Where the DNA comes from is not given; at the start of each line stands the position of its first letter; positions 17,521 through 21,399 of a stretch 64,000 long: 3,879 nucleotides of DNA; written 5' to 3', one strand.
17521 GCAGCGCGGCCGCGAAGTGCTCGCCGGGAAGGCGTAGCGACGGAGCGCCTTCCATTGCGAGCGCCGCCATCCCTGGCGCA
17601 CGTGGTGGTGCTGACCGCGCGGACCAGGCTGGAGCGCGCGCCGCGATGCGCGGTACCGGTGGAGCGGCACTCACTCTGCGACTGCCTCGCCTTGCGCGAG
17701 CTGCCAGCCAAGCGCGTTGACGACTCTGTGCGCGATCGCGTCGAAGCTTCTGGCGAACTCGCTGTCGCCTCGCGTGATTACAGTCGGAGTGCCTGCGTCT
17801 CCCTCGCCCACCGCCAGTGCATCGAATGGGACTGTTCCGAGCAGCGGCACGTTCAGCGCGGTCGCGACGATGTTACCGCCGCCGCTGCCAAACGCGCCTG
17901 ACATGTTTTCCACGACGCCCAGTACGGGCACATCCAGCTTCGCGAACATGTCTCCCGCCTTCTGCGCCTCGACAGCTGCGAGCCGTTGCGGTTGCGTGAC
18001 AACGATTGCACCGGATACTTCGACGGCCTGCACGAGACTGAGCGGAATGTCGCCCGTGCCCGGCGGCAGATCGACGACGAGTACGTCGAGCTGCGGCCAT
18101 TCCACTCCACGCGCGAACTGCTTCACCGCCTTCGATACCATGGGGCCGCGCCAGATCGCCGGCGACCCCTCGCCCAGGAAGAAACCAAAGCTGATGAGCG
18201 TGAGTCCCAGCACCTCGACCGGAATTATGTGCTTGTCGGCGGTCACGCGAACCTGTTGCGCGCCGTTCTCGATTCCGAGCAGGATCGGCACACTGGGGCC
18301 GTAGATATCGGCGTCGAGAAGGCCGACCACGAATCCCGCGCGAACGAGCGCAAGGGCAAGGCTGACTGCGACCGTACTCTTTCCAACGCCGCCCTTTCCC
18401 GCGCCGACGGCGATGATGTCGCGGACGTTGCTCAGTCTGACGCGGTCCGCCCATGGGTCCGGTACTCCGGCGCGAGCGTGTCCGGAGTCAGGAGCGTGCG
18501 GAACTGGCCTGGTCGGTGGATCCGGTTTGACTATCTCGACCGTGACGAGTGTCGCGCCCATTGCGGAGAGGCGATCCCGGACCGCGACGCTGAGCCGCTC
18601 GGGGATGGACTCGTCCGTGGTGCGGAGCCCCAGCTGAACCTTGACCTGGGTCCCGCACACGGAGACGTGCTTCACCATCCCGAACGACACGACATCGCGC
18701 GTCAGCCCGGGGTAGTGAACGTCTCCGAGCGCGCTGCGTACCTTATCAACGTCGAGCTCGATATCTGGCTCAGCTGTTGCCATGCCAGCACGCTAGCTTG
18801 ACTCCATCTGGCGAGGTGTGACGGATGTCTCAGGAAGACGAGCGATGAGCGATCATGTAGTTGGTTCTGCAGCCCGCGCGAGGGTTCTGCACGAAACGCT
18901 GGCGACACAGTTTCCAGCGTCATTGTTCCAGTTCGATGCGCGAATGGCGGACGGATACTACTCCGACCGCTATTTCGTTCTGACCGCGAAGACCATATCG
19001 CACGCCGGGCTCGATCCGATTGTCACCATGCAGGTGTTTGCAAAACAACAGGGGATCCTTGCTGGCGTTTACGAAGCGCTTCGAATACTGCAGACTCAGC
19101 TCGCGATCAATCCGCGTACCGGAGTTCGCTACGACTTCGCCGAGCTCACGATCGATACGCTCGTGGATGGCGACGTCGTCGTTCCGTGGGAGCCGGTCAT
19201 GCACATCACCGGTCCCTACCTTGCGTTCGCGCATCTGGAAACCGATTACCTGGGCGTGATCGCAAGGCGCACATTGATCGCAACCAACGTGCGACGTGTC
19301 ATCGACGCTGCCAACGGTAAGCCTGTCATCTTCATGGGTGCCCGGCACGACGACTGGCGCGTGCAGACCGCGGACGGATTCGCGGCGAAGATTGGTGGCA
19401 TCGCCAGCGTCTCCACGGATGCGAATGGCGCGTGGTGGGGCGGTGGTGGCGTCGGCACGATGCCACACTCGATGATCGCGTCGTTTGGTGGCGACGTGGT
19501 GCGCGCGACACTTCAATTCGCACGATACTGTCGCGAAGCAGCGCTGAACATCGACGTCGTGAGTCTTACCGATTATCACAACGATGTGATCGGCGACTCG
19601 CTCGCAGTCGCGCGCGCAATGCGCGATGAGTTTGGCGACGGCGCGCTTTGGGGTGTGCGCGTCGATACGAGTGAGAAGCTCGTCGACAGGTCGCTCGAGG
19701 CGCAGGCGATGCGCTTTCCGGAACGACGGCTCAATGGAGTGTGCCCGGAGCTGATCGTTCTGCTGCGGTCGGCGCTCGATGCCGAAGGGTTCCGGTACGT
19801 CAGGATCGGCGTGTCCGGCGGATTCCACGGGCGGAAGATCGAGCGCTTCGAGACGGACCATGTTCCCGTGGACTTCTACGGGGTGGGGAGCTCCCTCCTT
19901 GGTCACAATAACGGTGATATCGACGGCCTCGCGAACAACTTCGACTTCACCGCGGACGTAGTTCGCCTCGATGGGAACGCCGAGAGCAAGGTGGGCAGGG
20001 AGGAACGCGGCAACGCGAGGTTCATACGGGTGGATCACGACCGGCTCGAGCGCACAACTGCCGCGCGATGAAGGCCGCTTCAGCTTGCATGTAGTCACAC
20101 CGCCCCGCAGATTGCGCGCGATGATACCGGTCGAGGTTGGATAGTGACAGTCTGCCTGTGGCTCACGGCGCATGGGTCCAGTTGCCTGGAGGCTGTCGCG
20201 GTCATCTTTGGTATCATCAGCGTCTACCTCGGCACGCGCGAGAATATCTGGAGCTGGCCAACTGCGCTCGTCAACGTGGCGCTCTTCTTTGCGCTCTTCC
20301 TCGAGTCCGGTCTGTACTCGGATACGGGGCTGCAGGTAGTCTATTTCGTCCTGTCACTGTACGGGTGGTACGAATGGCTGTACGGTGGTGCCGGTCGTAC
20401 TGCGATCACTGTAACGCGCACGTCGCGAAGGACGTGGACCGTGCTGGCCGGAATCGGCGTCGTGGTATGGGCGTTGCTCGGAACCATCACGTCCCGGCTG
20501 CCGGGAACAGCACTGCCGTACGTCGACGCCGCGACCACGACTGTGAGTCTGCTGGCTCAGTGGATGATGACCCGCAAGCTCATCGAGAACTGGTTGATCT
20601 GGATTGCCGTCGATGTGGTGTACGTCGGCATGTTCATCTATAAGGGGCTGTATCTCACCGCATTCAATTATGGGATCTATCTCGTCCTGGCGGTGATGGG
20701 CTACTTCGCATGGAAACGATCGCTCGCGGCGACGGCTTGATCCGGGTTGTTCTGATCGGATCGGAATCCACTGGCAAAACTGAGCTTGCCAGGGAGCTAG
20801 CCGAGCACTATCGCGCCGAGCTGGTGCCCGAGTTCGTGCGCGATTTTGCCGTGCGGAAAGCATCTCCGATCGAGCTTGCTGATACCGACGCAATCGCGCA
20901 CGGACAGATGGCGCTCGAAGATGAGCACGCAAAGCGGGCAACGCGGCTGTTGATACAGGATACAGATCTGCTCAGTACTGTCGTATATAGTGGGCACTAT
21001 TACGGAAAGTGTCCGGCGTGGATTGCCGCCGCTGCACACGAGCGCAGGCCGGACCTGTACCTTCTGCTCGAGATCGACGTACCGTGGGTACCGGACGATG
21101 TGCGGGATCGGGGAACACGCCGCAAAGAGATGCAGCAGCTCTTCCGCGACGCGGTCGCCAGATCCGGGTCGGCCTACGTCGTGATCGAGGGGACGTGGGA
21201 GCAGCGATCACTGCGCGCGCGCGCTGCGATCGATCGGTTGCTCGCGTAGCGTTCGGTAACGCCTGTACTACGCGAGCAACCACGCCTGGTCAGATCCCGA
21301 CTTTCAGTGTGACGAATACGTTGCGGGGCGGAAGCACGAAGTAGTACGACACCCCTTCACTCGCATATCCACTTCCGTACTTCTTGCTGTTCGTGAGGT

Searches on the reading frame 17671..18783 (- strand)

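Call 56: search_protein_families(library=pfam, proteins=[window:17671-18783:-], max_evalue=0.001)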
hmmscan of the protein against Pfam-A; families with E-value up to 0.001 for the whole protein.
window:17671-18783:- (370 aa): 6 families
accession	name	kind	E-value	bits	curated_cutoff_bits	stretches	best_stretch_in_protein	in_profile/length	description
PF10609.15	ParA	-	2.7e-79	266.5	27.1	1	119-354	1-245/246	NUBPL iron-transfer P-loop NTPase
PF01656.29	CbiA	-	8.8e-12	45.5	25.4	1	124-322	1-113/125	CobQ/CobB/MinD/ParA nucleotide binding domain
PF01883.24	FeS_assembly_P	-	9.2e-07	29.5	23.5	1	13-77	2-66/73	Iron-sulfur cluster assembly protein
PF09140.17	MipZ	-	1.1e-06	28.5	20.7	1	123-160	2-39/262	ATPase MipZ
PF13614.12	AAA_31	-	2.4e-06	28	27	1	123-160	3-40/177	AAA domain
PF02374.21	ArsA_ATPase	-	0.0003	20.5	24.3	0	128-151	7-30/305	Anion-transporting ATPase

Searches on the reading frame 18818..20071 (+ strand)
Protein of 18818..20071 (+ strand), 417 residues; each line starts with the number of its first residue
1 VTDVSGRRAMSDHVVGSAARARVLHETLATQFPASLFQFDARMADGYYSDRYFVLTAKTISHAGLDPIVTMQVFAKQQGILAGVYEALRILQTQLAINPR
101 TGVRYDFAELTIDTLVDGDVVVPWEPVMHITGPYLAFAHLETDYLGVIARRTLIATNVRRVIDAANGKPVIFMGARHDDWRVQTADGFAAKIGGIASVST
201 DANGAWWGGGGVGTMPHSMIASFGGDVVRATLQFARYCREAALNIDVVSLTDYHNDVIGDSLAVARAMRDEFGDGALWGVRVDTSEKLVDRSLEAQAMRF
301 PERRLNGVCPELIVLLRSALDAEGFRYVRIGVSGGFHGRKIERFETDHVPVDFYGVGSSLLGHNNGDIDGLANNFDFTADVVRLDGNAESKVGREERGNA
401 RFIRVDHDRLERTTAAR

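Call 56: search_protein_families(library=pfam, proteins=[window:18818-20071:+], max_evalue=0.001)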
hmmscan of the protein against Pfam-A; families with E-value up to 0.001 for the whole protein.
window:18818-20071:+ (417 aa): 1 family
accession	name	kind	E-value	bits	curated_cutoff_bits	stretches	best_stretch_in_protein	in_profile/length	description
PF02749.22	QRPTase_N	-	7e-12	45.8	27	1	55-150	6-80/82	Quinolinate phosphoribosyl transferase, N-terminal domain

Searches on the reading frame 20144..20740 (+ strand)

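Call 56: search_protein_families(library=pfam, proteins=[window:20144-20740:+], max_evalue=0.001)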
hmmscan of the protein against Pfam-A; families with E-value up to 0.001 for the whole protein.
window:20144-20740:+ (198 aa): 1 family
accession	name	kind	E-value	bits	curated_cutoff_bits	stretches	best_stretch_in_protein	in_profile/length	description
PF04973.17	NMN_transporter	-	4.7e-58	196.5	27.3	1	13-192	1-175/175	Nicotinamide mononucleotide transporter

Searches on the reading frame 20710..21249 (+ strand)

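Call 56: search_protein_families(library=pfam, proteins=[window:20710-21249:+], max_evalue=0.001)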
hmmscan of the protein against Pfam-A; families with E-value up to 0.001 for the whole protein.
window:20710-21249:+ (179 aa): 2 families
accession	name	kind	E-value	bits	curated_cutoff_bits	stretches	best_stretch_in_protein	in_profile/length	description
PF13521.12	AAA_28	-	3e-35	122.3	27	1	12-166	1-164/164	AAA domain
PF02223.23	Thymidylate_kin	-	0.00028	21.1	27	0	78-143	80-149/185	Thymidylate kinase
